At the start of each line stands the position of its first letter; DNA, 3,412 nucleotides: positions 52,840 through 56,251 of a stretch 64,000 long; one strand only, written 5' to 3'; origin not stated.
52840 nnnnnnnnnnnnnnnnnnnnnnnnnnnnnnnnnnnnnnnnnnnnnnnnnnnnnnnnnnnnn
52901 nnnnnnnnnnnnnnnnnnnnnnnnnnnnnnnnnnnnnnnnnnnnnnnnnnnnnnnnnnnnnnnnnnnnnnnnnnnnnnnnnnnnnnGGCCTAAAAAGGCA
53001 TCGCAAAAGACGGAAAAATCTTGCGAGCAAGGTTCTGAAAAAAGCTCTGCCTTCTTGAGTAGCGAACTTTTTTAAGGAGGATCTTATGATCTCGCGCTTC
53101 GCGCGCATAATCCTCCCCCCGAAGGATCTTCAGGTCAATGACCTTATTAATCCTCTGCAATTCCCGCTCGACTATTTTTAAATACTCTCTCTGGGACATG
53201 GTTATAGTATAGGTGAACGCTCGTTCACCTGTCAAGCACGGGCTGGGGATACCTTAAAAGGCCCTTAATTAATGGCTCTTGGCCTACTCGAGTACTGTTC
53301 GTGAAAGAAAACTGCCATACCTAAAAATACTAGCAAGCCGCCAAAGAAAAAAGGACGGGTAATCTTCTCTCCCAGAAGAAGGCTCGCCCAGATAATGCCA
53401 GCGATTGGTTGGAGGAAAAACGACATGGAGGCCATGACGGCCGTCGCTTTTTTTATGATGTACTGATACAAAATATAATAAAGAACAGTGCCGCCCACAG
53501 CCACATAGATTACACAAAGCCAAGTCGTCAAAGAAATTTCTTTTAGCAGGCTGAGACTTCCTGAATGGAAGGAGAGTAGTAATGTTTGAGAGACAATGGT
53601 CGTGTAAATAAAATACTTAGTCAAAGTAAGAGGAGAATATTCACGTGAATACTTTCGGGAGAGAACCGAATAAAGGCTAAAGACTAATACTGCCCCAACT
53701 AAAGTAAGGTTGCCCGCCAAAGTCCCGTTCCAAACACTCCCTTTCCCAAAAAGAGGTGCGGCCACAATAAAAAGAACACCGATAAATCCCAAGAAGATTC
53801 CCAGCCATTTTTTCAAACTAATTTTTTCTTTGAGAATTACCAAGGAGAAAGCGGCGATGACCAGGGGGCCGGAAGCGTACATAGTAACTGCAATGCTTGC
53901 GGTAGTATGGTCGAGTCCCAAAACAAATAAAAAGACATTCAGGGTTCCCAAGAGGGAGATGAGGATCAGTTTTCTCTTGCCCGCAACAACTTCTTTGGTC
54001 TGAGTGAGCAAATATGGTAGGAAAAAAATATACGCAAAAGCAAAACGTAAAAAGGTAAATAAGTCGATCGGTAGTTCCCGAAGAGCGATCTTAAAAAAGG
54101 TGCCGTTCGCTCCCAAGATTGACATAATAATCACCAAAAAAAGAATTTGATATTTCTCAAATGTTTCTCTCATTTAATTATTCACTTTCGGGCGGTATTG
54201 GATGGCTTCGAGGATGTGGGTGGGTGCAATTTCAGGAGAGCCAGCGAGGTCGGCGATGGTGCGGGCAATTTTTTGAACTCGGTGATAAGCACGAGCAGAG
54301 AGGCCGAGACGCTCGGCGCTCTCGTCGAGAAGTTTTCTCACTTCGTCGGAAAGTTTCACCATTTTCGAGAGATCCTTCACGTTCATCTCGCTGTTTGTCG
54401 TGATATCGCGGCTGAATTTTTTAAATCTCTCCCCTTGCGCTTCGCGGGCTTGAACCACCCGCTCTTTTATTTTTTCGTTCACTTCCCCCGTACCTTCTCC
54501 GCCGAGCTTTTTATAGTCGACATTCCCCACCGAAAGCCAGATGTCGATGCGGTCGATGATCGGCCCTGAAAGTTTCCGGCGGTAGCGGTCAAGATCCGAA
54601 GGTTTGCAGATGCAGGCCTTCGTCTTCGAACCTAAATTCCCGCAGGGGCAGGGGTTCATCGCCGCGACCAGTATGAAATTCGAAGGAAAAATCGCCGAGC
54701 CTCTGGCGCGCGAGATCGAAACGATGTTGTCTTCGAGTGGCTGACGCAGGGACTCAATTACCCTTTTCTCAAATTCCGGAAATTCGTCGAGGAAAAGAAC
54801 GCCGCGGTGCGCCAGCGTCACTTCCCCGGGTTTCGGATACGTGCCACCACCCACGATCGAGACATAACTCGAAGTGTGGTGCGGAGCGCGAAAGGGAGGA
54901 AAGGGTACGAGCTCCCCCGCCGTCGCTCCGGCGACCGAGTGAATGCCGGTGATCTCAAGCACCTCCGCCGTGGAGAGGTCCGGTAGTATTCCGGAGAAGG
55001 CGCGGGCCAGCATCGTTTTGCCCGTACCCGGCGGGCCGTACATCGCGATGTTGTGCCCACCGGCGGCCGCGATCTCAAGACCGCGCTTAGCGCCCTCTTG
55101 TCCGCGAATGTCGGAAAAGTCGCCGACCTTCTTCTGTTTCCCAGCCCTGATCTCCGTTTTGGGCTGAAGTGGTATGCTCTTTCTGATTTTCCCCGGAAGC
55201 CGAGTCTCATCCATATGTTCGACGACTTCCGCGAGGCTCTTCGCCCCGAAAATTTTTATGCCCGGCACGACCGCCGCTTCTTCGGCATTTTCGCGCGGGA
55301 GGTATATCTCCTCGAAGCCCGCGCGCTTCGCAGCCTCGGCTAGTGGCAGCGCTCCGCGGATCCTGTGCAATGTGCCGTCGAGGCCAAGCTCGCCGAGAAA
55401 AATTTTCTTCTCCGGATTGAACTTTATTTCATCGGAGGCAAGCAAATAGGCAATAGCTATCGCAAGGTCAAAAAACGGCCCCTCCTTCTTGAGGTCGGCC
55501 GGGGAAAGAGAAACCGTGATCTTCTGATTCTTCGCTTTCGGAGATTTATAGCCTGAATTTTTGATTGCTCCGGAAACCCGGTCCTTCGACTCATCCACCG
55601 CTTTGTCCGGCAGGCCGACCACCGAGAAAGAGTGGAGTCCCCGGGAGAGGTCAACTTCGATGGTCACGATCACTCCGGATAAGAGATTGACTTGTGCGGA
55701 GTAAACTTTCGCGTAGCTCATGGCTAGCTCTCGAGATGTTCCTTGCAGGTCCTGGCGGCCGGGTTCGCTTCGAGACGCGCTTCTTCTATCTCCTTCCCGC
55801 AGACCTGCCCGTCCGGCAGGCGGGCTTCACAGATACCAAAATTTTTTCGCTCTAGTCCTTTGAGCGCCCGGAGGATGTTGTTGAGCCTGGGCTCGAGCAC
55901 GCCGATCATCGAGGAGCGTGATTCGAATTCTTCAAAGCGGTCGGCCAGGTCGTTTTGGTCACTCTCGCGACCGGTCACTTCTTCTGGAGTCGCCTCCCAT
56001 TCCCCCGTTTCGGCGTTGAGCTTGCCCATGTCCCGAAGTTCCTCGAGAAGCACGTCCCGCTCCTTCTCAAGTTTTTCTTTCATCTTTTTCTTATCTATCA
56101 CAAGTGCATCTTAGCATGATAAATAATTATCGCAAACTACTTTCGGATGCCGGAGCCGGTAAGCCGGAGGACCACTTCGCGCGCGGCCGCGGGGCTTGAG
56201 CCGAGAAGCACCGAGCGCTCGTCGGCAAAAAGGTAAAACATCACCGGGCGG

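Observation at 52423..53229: Cheo-type LexA box upstream of a small-gene/lexA unit; recA lacks an obvious box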

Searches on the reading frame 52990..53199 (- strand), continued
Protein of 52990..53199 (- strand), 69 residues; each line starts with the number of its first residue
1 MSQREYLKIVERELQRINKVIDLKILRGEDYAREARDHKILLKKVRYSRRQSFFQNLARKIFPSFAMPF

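Call 91: fold_search(model_id=the predicted structure, library=viral)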
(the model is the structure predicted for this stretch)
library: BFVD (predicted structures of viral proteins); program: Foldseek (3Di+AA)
matches with E <= 10: 276; with E <= 0.001: 0
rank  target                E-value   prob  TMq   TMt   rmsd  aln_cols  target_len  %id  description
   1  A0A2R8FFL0            5.9e-01  0.41  0.43  0.40   7.1        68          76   18  Uncharacterized protein [Cedratvirus Zaza IHUMI]
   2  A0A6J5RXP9            6.7e-01  0.92  0.72  0.54   5.2        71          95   11  Uncharacterized protein [uncultured Caudovirales phage]
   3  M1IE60                7.7e-01  0.99  0.71  0.83   0.8        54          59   22  Uncharacterized protein [Bacillus phage Curly]
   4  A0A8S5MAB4            7.7e-01  0.98  0.76  0.37   1.4        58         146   14  Uncharacterized protein [Siphoviridae sp. ctv4j104]
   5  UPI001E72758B         7.7e-01  0.21  0.36  0.23   7.8        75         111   15  (no name look-up for this kind of identifier)
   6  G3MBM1                8.2e-01  0.98  0.71  0.09   1.2        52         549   13  Gp155 [Bacillus phage G]
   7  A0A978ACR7            9.4e-01  0.91  0.77  0.43   5.4        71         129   14  Uncharacterized protein [Enterococcus phage vB_Efa29212_3e]
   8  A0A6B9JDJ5            1.1e+00  0.97  0.69  0.79   0.7        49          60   16  (no name in the UniProt tables at hand)
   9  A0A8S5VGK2            1.1e+00  0.96  0.80  0.81   1.0        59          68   14  Uncharacterized protein [Myoviridae sp. ctkfK18]
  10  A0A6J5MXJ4            1.1e+00  0.93  0.65  0.71   1.1        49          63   16  Uncharacterized protein [uncultured Caudovirales phage]
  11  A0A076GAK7            1.2e+00  0.92  0.68  0.84   1.3        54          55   17  Uncharacterized protein [Staphylococcus phage MCE-2014]
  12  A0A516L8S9            1.3e+00  0.57  0.60  0.38   4.8        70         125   17  (no name in the UniProt tables at hand)
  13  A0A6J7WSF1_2          1.4e+00  0.90  0.84  0.05   2.4        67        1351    6  Large polyvalent protein associated domain-containing protein [uncultured Caudovirales phage]
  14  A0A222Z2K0            1.4e+00  0.69  0.72  0.42   3.3        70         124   14  (no name in the UniProt tables at hand)
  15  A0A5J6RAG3            1.5e+00  0.77  0.71  0.25   3.4        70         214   11  MGF 110-1L CDS protein [African swine fever virus]
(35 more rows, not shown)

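Call 93: search_protein_families(library=phrogs, proteins=[L089:508-711:+, L089:812-1156:+, L089:1272-1691:+, L089:1778-2635:+, L089:2723-2923:+, L089:3399-3596:+, L089:3-500:+], max_evalue=0.01)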
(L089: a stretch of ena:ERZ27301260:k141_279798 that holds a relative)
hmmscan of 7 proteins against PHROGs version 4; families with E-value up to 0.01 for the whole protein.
L089:508-711:+ (67 aa): 0 families

L089:812-1156:+ (114 aa): 0 families

L089:1272-1691:+ (139 aa): 2 families
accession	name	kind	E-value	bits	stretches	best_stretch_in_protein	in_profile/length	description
phrog_11149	-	unknown function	1.6e-10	42.4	1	30-120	57-140/174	-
phrog_6319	-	unknown function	8.9e-09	36.3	1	35-128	25-117/121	-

L089:1778-2635:+ (285 aa): 0 families

L089:2723-2923:+ (66 aa): 0 families

L089:3399-3596:+ (65 aa): 0 families

L089:3-500:+ (165 aa): 0 families

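Call 94: search_protein_families(library=pfam, proteins=[L215:1202-1465:+], max_evalue=0.01)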
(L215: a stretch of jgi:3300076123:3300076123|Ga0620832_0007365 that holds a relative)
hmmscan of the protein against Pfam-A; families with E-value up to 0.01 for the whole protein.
L215:1202-1465:+ (87 aa): 2 families
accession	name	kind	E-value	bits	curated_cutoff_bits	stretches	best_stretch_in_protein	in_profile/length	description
PF01541.30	GIY-YIG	-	2.1e-15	57.2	22.6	1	5-73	2-73/78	GIY-YIG catalytic domain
PF10544.15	T5orf172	-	0.0097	16.8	20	0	6-74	2-69/101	T5orf172 domain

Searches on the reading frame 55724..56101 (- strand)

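Call 94: search_protein_families(library=pfam, proteins=[window:55724-56101:-], max_evalue=0.01)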
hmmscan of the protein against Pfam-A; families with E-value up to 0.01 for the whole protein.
window:55724-56101:- (125 aa): 1 family
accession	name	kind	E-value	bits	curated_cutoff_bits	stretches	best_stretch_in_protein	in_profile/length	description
PF01258.23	zf-dskA_traR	-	4.1e-06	27.1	24.9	1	89-121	4-29/36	Prokaryotic dksA/traR C4-type zinc finger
